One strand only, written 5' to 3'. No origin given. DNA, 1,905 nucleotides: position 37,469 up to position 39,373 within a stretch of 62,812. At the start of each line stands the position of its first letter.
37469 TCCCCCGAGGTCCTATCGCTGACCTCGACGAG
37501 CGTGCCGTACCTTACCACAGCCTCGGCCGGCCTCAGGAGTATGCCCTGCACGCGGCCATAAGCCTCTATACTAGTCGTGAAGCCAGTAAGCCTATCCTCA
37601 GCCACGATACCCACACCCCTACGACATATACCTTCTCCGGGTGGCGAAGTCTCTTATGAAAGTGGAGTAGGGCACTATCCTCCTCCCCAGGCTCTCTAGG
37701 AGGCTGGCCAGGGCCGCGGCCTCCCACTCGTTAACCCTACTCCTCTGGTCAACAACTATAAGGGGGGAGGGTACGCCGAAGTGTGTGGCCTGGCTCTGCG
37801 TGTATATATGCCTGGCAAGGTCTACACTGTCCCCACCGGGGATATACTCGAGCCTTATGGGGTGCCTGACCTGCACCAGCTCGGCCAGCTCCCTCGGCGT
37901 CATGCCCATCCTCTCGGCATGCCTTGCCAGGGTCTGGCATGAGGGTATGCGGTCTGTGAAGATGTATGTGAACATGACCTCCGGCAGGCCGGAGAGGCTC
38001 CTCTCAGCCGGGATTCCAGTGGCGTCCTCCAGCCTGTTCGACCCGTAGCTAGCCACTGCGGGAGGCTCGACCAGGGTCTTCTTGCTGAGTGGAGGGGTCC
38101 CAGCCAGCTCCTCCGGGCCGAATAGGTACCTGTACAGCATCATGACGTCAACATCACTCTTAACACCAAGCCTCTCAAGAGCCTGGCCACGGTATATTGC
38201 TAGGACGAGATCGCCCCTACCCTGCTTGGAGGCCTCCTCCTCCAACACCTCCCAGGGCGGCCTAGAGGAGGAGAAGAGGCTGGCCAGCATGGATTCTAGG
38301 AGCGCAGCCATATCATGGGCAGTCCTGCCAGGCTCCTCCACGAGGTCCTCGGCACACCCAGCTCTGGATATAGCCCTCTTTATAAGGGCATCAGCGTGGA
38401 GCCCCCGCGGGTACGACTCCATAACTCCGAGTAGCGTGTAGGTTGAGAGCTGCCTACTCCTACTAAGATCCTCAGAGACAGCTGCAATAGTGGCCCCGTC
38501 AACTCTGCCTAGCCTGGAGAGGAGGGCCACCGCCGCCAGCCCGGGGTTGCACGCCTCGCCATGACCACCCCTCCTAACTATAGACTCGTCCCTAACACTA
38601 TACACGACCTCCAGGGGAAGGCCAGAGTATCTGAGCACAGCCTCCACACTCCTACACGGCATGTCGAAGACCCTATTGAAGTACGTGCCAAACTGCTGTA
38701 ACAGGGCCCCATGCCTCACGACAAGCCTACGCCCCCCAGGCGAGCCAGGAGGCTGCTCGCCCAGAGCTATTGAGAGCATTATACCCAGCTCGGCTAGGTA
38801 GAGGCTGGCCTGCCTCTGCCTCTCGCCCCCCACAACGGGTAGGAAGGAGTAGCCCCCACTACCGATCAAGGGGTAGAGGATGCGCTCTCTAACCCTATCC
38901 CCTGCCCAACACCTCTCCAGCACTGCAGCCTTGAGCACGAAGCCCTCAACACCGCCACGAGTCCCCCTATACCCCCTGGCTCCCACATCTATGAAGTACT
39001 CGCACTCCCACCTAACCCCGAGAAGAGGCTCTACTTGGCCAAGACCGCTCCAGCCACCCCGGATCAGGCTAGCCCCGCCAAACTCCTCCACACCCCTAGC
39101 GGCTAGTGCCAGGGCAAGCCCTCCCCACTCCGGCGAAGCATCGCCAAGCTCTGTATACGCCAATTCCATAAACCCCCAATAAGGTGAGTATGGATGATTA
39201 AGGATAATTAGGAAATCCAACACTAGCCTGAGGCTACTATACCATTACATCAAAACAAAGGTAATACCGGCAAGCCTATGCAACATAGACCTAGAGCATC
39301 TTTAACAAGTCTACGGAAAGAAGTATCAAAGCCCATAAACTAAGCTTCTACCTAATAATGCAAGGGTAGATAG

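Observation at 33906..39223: Non-canonical four-gene operon: NurA-like protein, long HerA-type ATPase, beta-CASP MBL nuclease and a small membrane protein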

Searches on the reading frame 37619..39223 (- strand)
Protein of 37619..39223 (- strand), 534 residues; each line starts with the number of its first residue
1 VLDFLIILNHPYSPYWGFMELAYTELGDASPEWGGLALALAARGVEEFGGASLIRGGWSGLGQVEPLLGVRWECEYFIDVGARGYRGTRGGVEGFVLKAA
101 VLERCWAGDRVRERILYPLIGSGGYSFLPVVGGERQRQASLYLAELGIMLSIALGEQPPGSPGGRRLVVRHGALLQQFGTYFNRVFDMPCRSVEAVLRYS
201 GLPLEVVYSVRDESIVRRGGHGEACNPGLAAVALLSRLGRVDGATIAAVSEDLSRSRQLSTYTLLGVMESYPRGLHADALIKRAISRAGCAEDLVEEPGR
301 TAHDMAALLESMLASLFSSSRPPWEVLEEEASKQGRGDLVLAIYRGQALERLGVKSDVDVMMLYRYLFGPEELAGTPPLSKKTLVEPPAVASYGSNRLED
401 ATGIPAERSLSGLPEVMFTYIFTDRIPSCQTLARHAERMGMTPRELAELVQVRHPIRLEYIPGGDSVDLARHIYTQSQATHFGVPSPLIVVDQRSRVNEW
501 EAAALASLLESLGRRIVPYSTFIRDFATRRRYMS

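Call 3: search_protein_families(library=pfam, proteins=[window:37619-39223:-], max_evalue=0.1)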
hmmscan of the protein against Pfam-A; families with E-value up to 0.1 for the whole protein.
window:37619-39223:- (534 aa): 0 families

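Call 4: search_protein_families(library=ncbifam, proteins=[window:37619-39223:-], max_evalue=0.1)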
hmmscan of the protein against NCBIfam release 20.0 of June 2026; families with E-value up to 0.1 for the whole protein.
window:37619-39223:- (534 aa): 0 families

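Call 5: search_protein_families(library=padloc, proteins=[window:37619-39223:-], max_evalue=0.1)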
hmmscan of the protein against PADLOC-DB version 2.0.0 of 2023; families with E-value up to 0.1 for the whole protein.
window:37619-39223:- (534 aa): 0 families

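Call 9: find_homologous_proteins(query=window:37619-39223:-)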
Query window:37619-39223:- (534 aa): 8 proteins with E <= 0.001 among 8000 candidates.
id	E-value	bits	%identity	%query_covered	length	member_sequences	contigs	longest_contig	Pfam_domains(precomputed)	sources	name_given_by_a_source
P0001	0.0e+0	1139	100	96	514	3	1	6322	-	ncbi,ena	-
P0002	0.0e+0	1053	93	96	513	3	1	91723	-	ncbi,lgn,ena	-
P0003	6.9e-257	871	76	96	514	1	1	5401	-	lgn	-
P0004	3.0e-133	463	49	96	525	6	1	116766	-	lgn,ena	-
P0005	8.7e-133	462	49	95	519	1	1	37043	-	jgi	-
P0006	2.0e-127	444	47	96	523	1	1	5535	-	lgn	-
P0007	2.3e-116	408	45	95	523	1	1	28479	-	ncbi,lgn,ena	-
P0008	1.0e-112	396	47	88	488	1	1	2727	-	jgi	-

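Call 10: find_encoding_contigs(protein=P0004, flank=10000, max_places=3)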
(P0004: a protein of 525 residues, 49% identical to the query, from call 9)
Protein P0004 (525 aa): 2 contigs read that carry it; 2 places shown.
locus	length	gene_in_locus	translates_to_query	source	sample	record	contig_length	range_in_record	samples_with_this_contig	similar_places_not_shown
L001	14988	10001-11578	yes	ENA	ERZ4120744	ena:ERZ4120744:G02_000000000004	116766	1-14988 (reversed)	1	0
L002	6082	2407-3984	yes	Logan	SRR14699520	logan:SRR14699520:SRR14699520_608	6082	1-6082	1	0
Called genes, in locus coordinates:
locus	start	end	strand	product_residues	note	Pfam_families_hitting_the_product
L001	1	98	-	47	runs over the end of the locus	-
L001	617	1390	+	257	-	-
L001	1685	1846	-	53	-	PF13187:Fer4_9 (weak), PF25160:LdpA_Fe-S-bd (weak), PF12838:Fer4_7, PF12797:Fer4_2, PF13237:Fer4_10, PF00037:Fer4, PF12837:Fer4_6, PF14697:Fer4_21, +4 more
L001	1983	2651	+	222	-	PF00696:AA_kinase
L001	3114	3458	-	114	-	-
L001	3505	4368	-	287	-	PF01261:AP_endonuc_2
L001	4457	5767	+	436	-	PF13393:tRNA-synt_His, PF00587:tRNA-synt_2b, PF03129:HGTP_anticodon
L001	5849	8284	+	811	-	PF01326:PPDK_N, PF00391:PEP-utilizers, PF02896:PEP-utilizers_C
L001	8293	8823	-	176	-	-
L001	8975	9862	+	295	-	PF01040:UbiA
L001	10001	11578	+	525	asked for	-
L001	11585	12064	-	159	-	-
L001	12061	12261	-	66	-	-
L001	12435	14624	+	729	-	PF01935:DUF87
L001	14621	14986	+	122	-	?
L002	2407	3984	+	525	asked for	-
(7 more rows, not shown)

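Call 11: find_encoding_contigs(protein=P0007, flank=10000, max_places=3)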
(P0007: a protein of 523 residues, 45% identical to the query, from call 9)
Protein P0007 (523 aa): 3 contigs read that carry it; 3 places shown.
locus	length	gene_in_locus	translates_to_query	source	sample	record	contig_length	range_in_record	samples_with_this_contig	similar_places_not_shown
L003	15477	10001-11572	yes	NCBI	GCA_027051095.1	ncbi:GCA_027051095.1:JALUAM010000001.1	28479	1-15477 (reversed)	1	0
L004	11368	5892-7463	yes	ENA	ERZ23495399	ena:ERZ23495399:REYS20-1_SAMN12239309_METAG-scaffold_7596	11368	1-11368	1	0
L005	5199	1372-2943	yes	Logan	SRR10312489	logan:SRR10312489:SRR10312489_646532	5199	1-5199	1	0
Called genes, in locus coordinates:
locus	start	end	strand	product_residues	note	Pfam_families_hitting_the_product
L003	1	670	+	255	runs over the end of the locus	PF24038:DUF7347, PF01022:HTH_5 (weak), PF12840:HTH_20 (faint), PF13412:HTH_24 (weak), PF06271:RDD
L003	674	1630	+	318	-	PF00733:Asn_synthase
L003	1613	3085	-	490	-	-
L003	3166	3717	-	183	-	PF12804:NTP_transf_3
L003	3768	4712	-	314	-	PF23023:Anti-Pycsar_Apyc1, PF00753:Lactamase_B, PF12706:Lactamase_B_2 (weak)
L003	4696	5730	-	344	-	PF01170:UPF0020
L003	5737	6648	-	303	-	PF13793:Pribosyltran_N, PF00156:Pribosyltran, PF14572:Pribosyl_synth (weak)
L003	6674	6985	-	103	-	PF01918:Alba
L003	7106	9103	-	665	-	PF00930:DPPIV_N (faint), PF26550:Tricorn_2nd (faint), PF07676:PD40 (weak), PF26549:Tricorn_N, PF02129:Peptidase_S15 (faint), PF00326:Peptidase_S9, PF01738:DLH (faint)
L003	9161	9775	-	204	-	PF04266:ASCH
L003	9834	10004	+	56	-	-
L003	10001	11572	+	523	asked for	-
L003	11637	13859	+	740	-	PF01935:DUF87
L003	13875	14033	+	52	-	-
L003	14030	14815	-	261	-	-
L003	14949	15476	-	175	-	?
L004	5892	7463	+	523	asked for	-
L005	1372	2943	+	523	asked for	-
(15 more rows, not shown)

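Call 12: find_encoding_contigs(protein=P0005, flank=10000, max_places=3)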
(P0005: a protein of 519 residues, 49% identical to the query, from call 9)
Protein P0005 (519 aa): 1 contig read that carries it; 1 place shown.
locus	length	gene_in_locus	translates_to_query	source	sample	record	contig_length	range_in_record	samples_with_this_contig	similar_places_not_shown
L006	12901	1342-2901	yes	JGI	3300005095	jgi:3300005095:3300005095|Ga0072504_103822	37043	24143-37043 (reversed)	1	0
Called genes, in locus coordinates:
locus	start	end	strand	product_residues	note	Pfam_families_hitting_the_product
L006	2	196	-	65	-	?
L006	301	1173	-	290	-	PF05050:Methyltransf_21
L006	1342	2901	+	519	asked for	-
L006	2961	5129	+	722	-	PF01935:DUF87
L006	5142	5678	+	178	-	-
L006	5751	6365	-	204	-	-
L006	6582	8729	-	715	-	-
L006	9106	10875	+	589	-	-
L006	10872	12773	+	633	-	-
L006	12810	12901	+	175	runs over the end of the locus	PF04343:DUF488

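Call 14: search_solved_structures(query=A1, max_evalue=10, show_alignments=3)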
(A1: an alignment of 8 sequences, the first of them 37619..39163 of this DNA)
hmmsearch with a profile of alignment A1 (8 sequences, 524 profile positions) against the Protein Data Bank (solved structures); distinct sequences matched with E-value up to 10: 2.
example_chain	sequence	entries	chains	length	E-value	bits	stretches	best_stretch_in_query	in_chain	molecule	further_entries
8pxe_A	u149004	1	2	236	0.91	11.3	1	404-466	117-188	Disulfide isomerase DsbG N-terminal domain-containing protein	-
1gqq_A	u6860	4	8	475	0.91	11.3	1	410-468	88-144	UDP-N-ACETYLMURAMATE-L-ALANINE LIGASE | UDP-N-acetylmuramate--alanine ligase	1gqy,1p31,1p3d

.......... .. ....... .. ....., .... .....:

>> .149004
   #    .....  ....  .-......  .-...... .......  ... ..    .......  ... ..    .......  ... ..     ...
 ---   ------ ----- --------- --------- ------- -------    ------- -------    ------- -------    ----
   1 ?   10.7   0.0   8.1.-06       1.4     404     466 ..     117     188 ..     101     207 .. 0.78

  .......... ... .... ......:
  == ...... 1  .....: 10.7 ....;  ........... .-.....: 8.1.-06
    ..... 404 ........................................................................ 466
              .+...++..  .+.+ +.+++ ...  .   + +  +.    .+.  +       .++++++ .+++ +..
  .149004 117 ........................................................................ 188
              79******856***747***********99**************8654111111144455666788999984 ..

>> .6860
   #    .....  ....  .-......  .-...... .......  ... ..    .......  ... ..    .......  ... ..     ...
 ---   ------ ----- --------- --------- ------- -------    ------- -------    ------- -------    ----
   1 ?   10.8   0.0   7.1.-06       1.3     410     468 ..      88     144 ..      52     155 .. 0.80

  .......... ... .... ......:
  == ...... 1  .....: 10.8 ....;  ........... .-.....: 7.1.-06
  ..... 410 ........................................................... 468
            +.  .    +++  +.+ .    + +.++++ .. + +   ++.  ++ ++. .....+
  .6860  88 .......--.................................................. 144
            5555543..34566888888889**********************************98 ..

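Call 23: predict_structure(alignment_id=A1)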
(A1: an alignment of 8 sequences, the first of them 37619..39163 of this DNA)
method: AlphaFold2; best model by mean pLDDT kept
length: 514 residues; sequences in the alignment: 8
mean_pLDDT: 55.2   pTM: 0.60
mean pLDDT of the five models: 55.2, 51.1, 50.5, 47.9, 46.4
residues with pLDDT >= 90: 25; 70-90: 106; 50-70: 136; < 50: 247
segments of 3 or more residues with pLDDT < 50: 1-27, 29-52, 89-105, 138-142, 232-269, 271-276, 278-299, 301-305, 314-340, 347-350, 430-432, 455-514
pLDDT, mean of each block of 10 residues (from residue 1): 34 40 46 39 30 55 55 61 55 47 50 73 83 63 60 64 80 87 90 82 86 90 74 44 40 35 43 45 43 44 47 44 32 38 49 60 67 79 85 78 60 71 57 63 59 47 32 28 37 31 25 29
secondary structure, 60 per line:
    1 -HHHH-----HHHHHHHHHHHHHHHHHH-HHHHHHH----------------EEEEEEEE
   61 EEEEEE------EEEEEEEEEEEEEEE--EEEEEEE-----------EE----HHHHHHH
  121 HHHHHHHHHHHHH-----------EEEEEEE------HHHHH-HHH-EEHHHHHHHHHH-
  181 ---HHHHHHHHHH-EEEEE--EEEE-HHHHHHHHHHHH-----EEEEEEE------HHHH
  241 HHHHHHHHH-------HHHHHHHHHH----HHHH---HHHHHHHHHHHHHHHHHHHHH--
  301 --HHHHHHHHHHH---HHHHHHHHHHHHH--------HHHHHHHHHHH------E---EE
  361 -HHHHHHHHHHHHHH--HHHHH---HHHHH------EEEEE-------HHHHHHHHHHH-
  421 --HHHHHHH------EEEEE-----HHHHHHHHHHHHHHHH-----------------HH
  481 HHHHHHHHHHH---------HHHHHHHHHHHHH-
elements in order: H2-5 H11-28 H30-36 E53-66 E73-87 E90-96 H114-133 E145-151 H158-162 H170-179 H184-193 E195-199 E202-205 H207-218 E224-230 H237-249 H257-266 H271-274 H278-298 H303-313 H317-329 H338-348 H362-375 H378-382 H386-390 E397-401 H409-419 H423-429 E436-440 H446-461 H479-491 H501-513

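Call 27: fold_search(model_id=the predicted structure, library=pdb)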
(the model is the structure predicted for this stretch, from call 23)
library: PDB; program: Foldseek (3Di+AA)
matches with E <= 10: 242; with E <= 0.001: 6
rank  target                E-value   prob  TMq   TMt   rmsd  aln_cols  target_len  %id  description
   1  2ygk_A                5.5e-06  1.00  0.31  0.45  10.8       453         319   12  Crystal structure of the NurA nuclease from Sulfolobus solfataricus (released 2011-12-14)
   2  9x1l_G                1.4e-04  0.94  0.20  0.24  24.9       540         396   14  The cryo-EM structure of HerA-NurA complex with AMPPNP from Thermococcus kodakarensis (released 2026-02-04)
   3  3tai_A                3.5e-04  0.98  0.24  0.27  26.5       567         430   11  Crystal structure of NurA (released 2011-11-23)
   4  3taz_B                8.1e-04  0.96  0.26  0.29  22.7       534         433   11  Crystal structure of NurA bound to dAMP and manganese (released 2011-11-23)
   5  3taz_A                9.5e-04  0.93  0.24  0.28  25.5       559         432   11  Crystal structure of NurA bound to dAMP and manganese (released 2011-11-23)
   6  3tal_B                9.5e-04  0.90  0.22  0.25  23.8       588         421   10  Crystal structure of NurA with manganese (released 2011-11-23)
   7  3tal_A                1.9e-03  0.84  0.22  0.25  26.7       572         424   13  Crystal structure of NurA with manganese (released 2011-11-23)
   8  3tai_B                2.3e-03  0.96  0.27  0.31  23.4       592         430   10  Crystal structure of NurA (released 2011-11-23)
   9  9x1m_G                2.3e-03  0.92  0.15  0.19  15.2       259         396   11  The cryo-EM structure of HerA-NurA complex with AMPPNP and dsDNA from Thermococcus kodakarensis (released 2026-02-04)
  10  9x1n_G                1.6e-02  0.54  0.20  0.24  24.4       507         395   13  The cryo-EM structure of HerA-NurA complex with ATPgammaS and dsDNA from Thermococcus kodakarensis (State 1) (released 2026-02-04)
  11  8jgt                  2.6e-02  0.10  0.09  0.09  22.2       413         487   11  Crystal structure of Deinococcus radiodurans exopolyphosphatase E114A mutant (released 2024-05-15)
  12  8jgr                  2.8e-02  0.12  0.09  0.10  23.6       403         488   10  Crystal structure of Deinococcus radiodurans exopolyphosphatase in the presence of Pi (released 2024-05-15)
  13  6d8a_A                3.6e-02  0.35  0.10  0.08  11.8       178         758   11  RsAgo Ternary Complex with guide RNA and Target DNA Containing A-A Bulge Within the Seed Segment of the Target Strand (released 2018-07-25)
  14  8jgp                  4.2e-02  0.11  0.09  0.10  23.7       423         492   10  Crystal structure of Deinococcus radiodurans exopolyphosphatase complexed with pyrophosphate (released 2024-05-15)
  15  6d8p_B                4.4e-02  0.38  0.09  0.07  10.8       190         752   12  Ternary RsAgo Complex Containing Guide RNA Paired with Target DNA (released 2018-07-25)
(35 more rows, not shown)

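Call 40: search_protein_representatives(alignment_id=A1)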
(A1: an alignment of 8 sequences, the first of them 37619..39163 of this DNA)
Query: 8 sequences, 524 profile positions. Proteins with E-value up to 0.001 (for the whole library): 44; up to 1e-10: 40; up to 1e-30: 25. The best 44 are listed.
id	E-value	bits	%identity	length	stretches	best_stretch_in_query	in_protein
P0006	3.5e-274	926.7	-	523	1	1-524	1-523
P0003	2.8e-255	864.4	-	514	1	1-524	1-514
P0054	1.7e-126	439.4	-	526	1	6-523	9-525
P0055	4.6e-118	411.6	-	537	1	7-523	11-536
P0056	7.6e-115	401.0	-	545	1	3-522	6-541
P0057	1.6e-53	198.6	-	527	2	56-251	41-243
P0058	3.9e-52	194.1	-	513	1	57-519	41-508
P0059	1.7e-45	172.2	-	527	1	57-519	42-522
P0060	4.4e-45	170.8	-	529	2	55-246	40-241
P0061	2.2e-44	168.5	-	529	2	56-253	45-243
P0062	3.0e-43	164.8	-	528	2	56-253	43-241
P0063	4.1e-43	164.3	-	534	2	66-272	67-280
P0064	4.7e-43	164.1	-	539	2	56-252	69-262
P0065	3.1e-42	161.4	-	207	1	323-524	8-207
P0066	1.4e-41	159.3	-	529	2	55-255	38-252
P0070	1.0e-35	139.9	-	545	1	57-519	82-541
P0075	1.8e-32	129.2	-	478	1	55-521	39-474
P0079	1.1e-28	116.7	-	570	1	24-519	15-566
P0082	4.1e-26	108.2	-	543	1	57-523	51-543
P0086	1.5e-22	96.4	-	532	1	57-519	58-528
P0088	3.0e-20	88.8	-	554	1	115-520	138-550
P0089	3.1e-19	85.5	-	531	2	78-270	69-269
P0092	8.2e-07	44.5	-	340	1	206-519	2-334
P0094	1.7e-04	36.9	-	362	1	118-256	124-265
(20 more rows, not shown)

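Call 41: search_protein_families(library=pfam, proteins=[P0094, P0092, P0088, P0079, P0089, P0086, P0082, P0075, P0057, P0070], max_evalue=1)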
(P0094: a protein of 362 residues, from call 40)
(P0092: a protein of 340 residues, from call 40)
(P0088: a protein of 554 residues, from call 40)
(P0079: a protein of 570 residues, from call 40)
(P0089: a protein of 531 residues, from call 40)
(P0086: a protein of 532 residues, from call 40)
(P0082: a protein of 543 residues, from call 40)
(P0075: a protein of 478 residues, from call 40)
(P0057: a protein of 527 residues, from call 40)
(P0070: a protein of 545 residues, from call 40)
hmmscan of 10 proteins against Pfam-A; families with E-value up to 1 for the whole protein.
P0094 (362 aa): 1 family
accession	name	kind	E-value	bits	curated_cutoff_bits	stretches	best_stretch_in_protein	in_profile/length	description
PF23248.1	KH_PARP14_2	-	0.057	13.7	27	0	229-266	34-71/72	PARP14, second type I KH domain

P0092 (340 aa): 2 families
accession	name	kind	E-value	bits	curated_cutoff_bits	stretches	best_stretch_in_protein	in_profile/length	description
PF14622.11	Ribonucleas_3_3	-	0.16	12.5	35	0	57-129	51-122/128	Ribonuclease-III-like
PF18365.6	PI_PP_C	-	0.22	12.1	25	1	96-140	62-106/125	Phosphoinositide phosphatase C-terminal domain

P0088 (554 aa): 0 families

P0079 (570 aa): 1 family
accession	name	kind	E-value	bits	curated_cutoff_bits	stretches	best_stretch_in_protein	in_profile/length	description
PF20926.3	Htt_N-HEAT_1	-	0.57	11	31.2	0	213-268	22-75/152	Huntingtin, N-terminal HEAT 1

P0089 (531 aa): 0 families

P0086 (532 aa): 0 families

P0082 (543 aa): 0 families

P0075 (478 aa): 0 families

P0057 (527 aa): 1 family
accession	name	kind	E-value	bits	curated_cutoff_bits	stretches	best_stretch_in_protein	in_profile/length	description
PF23867.1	Mmc1_N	-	0.0056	17.1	27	1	293-328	66-106/132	Mmc1 N-terminal domain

P0070 (545 aa): 0 families

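Call 54: predict_structure(alignment_id=A4)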
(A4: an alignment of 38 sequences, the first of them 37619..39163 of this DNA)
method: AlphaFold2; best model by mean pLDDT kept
length: 514 residues; sequences in the alignment: 38
mean_pLDDT: 90.4   pTM: 0.89
mean pLDDT of the five models: 90.4, 89.9, 89.0, 88.7, 88.2
residues with pLDDT >= 90: 381; 70-90: 97; 50-70: 29; < 50: 7
segments of 3 or more residues with pLDDT < 50: 1-7
pLDDT, mean of each block of 10 residues (from residue 1): 42 89 95 86 89 96 85 93 93 92 84 95 98 83 89 94 96 97 97 93 93 98 96 91 97 96 93 90 94 90 93 95 95 92 91 93 96 96 96 96 92 94 91 93 95 93 91 93 82 66 63 66
secondary structure, 60 per line:
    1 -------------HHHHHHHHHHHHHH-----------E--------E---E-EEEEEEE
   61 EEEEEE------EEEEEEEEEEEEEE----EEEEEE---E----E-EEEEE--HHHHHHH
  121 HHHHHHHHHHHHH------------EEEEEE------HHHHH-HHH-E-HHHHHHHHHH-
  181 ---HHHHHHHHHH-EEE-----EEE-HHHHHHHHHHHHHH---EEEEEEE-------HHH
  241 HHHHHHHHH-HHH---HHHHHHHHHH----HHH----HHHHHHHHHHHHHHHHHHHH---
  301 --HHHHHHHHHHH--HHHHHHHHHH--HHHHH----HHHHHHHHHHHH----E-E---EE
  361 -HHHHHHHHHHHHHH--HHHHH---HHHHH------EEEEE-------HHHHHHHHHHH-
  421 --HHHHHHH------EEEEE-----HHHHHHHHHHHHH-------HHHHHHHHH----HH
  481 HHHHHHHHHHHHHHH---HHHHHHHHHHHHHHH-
elements in order: H14-27 E54-66 E73-86 E91-96 E107-111 H114-133 E146-151 H158-162 H170-179 H184-193 E195-197 E203-205 H207-220 E224-230 H238-249 H257-266 H278-297 H303-313 H316-325 H328-332 H337-348 H362-375 H378-382 H386-390 E397-401 H409-419 H423-429 E436-440 H446-458 H466-474 H479-495 H499-513
